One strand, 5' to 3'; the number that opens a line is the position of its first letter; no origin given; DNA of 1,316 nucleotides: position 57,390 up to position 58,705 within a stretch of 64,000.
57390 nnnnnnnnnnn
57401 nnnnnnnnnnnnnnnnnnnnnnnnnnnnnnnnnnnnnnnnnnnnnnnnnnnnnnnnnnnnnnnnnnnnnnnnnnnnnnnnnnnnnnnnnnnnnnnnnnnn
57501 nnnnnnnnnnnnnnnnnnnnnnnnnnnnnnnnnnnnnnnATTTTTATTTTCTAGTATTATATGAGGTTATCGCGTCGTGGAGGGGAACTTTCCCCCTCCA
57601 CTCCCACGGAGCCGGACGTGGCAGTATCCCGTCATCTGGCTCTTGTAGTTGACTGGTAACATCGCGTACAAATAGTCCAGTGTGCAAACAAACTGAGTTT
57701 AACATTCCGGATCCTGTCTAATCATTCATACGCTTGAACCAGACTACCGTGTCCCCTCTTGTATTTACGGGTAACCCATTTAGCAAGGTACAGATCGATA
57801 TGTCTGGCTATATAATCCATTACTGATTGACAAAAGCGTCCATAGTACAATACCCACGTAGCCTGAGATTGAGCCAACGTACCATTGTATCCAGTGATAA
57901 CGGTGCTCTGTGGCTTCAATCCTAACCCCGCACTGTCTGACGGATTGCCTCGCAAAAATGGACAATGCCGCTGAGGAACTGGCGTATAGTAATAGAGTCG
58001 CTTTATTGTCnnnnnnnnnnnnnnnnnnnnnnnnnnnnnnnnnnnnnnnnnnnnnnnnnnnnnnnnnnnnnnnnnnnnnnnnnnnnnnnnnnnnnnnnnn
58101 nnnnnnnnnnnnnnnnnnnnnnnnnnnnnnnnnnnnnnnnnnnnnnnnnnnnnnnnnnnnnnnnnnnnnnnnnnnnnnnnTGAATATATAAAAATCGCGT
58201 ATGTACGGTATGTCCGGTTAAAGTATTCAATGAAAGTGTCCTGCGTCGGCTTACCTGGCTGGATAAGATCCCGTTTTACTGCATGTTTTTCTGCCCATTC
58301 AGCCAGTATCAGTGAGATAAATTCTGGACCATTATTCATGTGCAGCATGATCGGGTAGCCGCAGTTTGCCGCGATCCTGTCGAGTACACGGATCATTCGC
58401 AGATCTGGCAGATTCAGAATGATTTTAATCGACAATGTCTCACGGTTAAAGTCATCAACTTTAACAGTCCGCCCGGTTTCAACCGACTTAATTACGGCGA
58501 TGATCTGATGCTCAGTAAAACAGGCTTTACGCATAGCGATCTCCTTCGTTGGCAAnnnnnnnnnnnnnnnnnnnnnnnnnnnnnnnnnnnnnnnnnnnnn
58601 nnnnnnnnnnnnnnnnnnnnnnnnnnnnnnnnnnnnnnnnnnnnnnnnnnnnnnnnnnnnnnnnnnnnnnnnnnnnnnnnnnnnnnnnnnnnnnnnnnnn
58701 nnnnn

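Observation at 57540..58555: Reverse-transcriptase-like and IS3 fragments next to a strong hairpin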

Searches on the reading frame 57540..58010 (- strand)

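Call 50: search_solved_structures(query=L002:2058-3293:+, max_evalue=0.001, show_alignments=1)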
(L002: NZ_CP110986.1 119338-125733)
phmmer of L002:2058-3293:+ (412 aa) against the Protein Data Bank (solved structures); distinct sequences matched with E-value up to 0.001: 17.
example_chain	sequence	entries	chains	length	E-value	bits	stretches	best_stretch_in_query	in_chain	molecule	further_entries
6ar1_A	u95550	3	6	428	3.8e-48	167.4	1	9-354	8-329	GsI-IIC RT | Trt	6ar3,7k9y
7uim_D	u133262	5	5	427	1.8e-43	152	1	10-352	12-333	Group II intron reverse transcriptase/maturase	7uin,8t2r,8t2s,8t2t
5hhl_A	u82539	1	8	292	5.3e-42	147.2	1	10-264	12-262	Retron-type reverse transcriptase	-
5hhj_A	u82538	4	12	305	7.2e-42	146.7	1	9-275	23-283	Retron-type reverse transcriptase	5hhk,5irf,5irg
5g2x_C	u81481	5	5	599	3.5e-33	118.1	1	13-254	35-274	GROUP II INTRON-ENCODED PROTEIN LTRA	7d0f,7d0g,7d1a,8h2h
6me0_C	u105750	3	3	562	1.9e-28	102.6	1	18-353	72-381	Maturase reverse transcriptase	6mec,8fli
7kft_D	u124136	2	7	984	8.7e-24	87.2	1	44-301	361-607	Cas6-RT-Cas1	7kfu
9d5x_A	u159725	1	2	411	5.9e-12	48.2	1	10-291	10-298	Group II intron-like 4 reverse transcriptase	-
9d4s_A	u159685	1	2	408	6.5e-12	48.1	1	11-291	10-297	Group II intron-like 4 reverse transcriptase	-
9ioa_A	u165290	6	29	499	2.9e-09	39.4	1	48-293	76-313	RNA-dependent DNA polymerase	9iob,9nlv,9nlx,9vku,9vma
8bgj_A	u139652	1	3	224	1.6e-08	36.9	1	95-236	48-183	RNA-directed DNA polymerase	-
9c0i_A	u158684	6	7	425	1.2e-06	30.7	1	186-288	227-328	Reverse transcriptase/maturase family protein | Antiviral reverse transcriptase Drt2 | RNA-dependent DNA polymerase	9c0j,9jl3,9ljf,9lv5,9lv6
9lje_A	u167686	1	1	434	1.3e-06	30.6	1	186-288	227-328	RNA-dependent DNA polymerase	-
9n69_E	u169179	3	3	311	1.4e-05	27.2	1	60-232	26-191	RNA-directed DNA polymerase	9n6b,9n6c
8ub7_A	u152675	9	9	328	6.7e-05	25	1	37-247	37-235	Reverse transcriptase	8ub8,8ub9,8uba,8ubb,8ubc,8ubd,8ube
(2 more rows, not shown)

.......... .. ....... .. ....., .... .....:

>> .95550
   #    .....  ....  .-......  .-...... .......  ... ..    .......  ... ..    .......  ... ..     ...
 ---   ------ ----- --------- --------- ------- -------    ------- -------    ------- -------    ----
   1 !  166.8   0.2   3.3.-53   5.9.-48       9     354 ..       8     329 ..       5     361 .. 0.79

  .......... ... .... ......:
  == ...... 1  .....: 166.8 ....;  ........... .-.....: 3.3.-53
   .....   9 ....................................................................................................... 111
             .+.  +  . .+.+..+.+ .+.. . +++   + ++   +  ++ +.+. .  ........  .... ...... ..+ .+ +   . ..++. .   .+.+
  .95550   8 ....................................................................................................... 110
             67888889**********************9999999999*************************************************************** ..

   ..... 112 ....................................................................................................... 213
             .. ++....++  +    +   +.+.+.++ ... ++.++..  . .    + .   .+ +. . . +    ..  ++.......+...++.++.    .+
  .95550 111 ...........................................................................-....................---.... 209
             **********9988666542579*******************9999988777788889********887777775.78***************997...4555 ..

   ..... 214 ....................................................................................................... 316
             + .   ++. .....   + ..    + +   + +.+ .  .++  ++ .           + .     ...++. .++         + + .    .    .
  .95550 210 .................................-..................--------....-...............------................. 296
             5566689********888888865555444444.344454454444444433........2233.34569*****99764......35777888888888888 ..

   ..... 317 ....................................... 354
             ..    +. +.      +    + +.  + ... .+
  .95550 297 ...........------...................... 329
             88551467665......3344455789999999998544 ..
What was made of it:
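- On Bacterial class D (IIB3) introns: That scores 414 bits, against 167 bits to the GsI-IIC RT in the PDB (call 50).
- Retron RTs are distant relatives of group II intron RTs; PDB hits of the intact relative include retron RTs at weak E-values around 1e-4 (call 50).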

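Call 72: search_protein_families(library=pfam, proteins=[L002:2058-3293:+], max_evalue=0.01)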
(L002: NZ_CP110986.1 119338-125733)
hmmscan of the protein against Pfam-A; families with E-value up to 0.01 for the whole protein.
L002:2058-3293:+ (412 aa): 3 families
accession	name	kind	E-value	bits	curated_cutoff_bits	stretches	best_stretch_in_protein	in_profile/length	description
PF00078.32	RVT_1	-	4.9e-40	137.9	29.6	1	68-288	1-205/205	Reverse transcriptase (RNA-dependent DNA polymerase)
PF08388.16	GIIM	-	5.1e-14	52.5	23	1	315-380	3-69/80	Group II intron, maturase-specific domain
PF00680.25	RdRP_1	-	0.0004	19.7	23.9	1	151-293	252-395/450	Viral RNA-dependent RNA polymerase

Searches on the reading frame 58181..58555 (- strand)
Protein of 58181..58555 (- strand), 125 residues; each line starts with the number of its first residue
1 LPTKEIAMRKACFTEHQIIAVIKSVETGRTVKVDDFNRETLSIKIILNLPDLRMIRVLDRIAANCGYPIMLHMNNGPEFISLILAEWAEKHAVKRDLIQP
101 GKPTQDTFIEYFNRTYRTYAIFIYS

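Call 8: search_protein_families(library=pfam, proteins=[window:58181-58555:-], max_evalue=1)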
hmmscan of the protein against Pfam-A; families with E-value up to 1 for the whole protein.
seq(125 aa): 4 families
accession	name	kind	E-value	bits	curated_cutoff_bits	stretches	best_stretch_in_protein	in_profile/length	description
PF00665.32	rve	-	2.4e-09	37.8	32.6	1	31-103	28-102/102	Integrase core domain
PF13683.12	rve_3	-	0.00013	22.1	26.5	1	93-119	3-29/67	Integrase core domain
PF11947.13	DUF3464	-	0.079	13.2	25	1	42-89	49-90/149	Photosynthesis affected mutant 68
PF01527.26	HTH_Tnp_1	-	0.092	13.4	24.1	1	9-32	2-27/75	Transposase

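Call 9: search_protein_families(library=ncbifam, proteins=[window:58181-58555:-], max_evalue=1)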
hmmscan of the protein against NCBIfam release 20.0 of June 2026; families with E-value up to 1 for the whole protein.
seq(125 aa): 3 families
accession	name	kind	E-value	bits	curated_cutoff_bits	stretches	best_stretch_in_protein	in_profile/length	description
NF033516.0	transpos_IS3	equivalog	4.4e-13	49.2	160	1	33-118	239-326/369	IS3 family transposase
NF033577.2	transpos_IS481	equivalog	2.7e-07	30.4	224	1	33-118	154-241/284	IS481 family transposase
NF005442.0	PRK07028.1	equivalog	0.19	10.2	593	1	9-78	51-119/430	bifunctional hexulose-6-phosphate synthase/ribonuclease regulator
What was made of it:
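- Checked: ORF 58178-58555 (-) matches Pfam rve at 2.4e-9 and NCBIfam transpos_IS3 at 4.4e-13, with a weak HTH_Tnp_1 match at its N-terminus (calls 8, 9).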
